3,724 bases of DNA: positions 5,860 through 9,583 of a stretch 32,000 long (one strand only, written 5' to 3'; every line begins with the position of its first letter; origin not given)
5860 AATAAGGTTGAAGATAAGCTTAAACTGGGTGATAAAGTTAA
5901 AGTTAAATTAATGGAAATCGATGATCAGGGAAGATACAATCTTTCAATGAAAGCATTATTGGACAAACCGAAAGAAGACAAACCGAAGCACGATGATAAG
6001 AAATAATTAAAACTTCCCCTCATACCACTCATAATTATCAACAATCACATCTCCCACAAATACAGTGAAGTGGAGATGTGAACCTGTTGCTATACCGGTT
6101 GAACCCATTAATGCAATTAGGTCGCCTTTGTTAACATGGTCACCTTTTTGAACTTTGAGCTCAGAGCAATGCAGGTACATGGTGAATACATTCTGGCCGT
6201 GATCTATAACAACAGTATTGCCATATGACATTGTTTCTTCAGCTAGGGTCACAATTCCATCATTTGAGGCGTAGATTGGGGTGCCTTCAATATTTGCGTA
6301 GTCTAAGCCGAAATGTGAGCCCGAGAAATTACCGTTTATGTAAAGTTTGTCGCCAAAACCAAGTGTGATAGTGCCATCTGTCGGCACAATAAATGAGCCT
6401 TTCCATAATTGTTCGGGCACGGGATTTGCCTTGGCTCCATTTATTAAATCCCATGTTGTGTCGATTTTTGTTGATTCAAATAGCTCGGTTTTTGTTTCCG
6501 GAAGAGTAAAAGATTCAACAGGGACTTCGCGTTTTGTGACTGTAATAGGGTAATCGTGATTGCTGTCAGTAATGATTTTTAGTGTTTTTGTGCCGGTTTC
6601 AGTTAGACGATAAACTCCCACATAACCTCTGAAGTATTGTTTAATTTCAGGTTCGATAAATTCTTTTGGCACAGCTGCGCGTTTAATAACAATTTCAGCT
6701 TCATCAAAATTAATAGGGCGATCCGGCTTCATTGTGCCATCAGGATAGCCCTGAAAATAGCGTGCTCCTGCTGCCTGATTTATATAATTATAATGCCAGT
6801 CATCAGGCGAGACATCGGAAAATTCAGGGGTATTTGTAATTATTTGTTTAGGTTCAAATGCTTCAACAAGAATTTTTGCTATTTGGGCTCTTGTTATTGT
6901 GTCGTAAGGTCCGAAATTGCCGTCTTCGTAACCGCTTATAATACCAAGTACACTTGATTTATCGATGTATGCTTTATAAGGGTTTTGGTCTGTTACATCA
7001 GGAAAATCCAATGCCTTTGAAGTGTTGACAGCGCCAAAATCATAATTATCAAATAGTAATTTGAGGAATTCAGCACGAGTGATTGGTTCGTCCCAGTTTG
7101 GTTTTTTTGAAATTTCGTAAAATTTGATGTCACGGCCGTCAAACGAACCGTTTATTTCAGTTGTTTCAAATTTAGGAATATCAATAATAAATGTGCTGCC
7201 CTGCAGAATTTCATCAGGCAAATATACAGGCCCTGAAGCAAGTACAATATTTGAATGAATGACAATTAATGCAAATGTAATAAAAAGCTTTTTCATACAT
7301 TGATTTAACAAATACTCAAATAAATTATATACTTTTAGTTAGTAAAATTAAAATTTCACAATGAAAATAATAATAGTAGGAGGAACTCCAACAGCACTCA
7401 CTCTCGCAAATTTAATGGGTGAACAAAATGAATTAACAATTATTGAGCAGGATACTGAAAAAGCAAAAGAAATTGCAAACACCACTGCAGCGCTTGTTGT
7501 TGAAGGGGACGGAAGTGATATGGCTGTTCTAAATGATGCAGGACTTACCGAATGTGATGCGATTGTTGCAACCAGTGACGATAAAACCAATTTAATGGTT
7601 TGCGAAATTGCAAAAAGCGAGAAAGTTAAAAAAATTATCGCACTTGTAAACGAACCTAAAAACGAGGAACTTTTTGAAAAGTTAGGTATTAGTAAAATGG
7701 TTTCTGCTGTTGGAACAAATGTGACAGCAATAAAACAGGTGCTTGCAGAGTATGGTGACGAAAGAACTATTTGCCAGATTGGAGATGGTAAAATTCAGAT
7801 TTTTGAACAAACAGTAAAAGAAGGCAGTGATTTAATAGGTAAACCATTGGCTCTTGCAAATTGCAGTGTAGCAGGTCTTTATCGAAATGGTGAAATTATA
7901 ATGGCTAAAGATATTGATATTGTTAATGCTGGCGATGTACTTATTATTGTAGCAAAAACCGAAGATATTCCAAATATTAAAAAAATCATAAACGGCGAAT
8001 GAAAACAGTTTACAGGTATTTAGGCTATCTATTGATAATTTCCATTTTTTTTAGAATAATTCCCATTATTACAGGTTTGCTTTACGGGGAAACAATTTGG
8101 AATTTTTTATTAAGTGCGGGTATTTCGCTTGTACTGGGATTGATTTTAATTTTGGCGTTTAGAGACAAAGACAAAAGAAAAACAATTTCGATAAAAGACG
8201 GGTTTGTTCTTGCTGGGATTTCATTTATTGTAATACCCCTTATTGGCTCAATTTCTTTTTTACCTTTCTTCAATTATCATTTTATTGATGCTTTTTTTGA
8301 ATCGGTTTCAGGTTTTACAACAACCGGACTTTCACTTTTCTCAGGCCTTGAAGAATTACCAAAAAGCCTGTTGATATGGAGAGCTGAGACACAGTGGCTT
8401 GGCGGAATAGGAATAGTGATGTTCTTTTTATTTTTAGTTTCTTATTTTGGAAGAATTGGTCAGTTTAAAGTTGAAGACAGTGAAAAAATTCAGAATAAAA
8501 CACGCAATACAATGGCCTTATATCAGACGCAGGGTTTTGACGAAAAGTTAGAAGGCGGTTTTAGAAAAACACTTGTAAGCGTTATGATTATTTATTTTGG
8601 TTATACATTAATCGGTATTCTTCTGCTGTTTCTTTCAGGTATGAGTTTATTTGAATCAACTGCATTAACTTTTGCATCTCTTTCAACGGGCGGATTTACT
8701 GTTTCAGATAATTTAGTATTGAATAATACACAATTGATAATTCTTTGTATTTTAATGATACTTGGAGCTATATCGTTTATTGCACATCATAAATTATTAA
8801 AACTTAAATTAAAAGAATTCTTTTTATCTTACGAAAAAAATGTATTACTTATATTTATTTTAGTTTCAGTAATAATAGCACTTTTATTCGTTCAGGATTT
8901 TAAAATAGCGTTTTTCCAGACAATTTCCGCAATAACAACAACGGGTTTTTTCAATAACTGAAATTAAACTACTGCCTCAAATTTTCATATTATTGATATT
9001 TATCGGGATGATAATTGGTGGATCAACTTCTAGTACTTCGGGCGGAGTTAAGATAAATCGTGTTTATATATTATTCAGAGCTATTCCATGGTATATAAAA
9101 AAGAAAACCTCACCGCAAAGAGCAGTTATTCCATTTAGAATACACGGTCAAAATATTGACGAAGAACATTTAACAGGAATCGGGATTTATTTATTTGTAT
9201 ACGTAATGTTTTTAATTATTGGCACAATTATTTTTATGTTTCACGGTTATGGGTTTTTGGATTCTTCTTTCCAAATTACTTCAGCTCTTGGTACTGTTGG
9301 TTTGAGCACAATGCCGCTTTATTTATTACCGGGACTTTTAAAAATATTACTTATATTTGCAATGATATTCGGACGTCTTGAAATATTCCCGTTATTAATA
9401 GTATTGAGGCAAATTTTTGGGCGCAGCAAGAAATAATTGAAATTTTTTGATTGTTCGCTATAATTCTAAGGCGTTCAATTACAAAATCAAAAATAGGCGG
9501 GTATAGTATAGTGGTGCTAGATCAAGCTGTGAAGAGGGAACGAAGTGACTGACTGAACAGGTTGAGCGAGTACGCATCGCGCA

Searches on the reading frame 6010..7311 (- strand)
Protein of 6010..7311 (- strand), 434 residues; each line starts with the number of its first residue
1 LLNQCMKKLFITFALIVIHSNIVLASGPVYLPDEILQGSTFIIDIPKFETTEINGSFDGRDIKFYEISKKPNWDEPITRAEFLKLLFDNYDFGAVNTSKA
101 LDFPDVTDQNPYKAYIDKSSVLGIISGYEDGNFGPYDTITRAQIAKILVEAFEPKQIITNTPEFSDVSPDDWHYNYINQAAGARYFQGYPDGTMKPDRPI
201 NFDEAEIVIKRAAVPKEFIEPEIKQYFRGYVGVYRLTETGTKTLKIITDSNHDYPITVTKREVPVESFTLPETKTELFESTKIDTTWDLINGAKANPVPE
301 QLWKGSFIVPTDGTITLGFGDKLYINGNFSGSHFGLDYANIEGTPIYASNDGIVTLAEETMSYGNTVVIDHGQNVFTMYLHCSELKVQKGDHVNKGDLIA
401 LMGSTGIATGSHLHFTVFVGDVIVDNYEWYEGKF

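Call 30: search_protein_families(library=pfam, proteins=[window:6010-7311:-], max_evalue=0.001)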
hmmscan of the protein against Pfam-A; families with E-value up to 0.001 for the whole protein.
window:6010-7311:- (434 aa): 2 families
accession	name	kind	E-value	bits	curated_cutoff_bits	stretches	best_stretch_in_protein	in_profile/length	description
PF01551.29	Peptidase_M23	-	1.5e-29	102.5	28.7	1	332-422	2-92/96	Peptidase family M23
PF00395.25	SLH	-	5.8e-21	74.6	20.8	2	164-205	2-43/44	S-layer homology domain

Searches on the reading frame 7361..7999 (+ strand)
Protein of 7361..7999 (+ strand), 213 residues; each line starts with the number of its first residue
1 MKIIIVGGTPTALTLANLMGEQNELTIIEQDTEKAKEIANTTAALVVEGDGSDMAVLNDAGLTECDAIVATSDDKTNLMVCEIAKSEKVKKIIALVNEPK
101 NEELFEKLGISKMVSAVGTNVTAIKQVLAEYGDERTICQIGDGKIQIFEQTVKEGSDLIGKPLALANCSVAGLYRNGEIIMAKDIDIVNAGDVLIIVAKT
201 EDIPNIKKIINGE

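Call 30: search_protein_families(library=pfam, proteins=[window:7361-7999:+], max_evalue=0.001)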
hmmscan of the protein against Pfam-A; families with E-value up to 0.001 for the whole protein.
window:7361-7999:+ (213 aa): 2 families
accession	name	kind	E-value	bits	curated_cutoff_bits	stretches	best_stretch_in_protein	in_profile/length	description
PF02254.24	TrkA_N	-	2.5e-24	86.3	23.8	1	3-115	1-115/116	TrkA-N domain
PF02080.26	TrkA_C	-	3e-08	33.9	27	1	149-210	3-70/71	TrkA-C domain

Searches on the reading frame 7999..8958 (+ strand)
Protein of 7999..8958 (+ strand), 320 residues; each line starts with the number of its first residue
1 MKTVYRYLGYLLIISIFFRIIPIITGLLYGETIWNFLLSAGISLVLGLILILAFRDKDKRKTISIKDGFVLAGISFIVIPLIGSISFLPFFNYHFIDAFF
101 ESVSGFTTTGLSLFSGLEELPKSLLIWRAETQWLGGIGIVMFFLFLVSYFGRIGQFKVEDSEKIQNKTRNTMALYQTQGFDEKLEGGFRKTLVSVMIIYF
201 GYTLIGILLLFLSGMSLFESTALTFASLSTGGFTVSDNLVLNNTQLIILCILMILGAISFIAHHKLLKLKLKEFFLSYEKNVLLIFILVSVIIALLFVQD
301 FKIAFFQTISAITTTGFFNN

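Call 30: search_protein_families(library=pfam, proteins=[window:7999-8958:+], max_evalue=0.001)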
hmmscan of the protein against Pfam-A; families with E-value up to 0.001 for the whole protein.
window:7999-8958:+ (320 aa): 1 family
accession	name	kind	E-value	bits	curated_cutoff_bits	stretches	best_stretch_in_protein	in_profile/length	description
PF02386.22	TrkH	-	5.3e-18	65.2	27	1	52-315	19-292/502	Cation transport protein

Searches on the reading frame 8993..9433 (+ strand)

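Call 30: search_protein_families(library=pfam, proteins=[window:8993-9433:+], max_evalue=0.001)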
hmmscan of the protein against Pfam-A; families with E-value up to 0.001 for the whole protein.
window:8993-9433:+ (147 aa): 1 family
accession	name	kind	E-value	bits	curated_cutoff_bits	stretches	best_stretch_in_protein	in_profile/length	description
PF02386.22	TrkH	-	3.2e-20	72.5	27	1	3-139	348-491/502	Cation transport protein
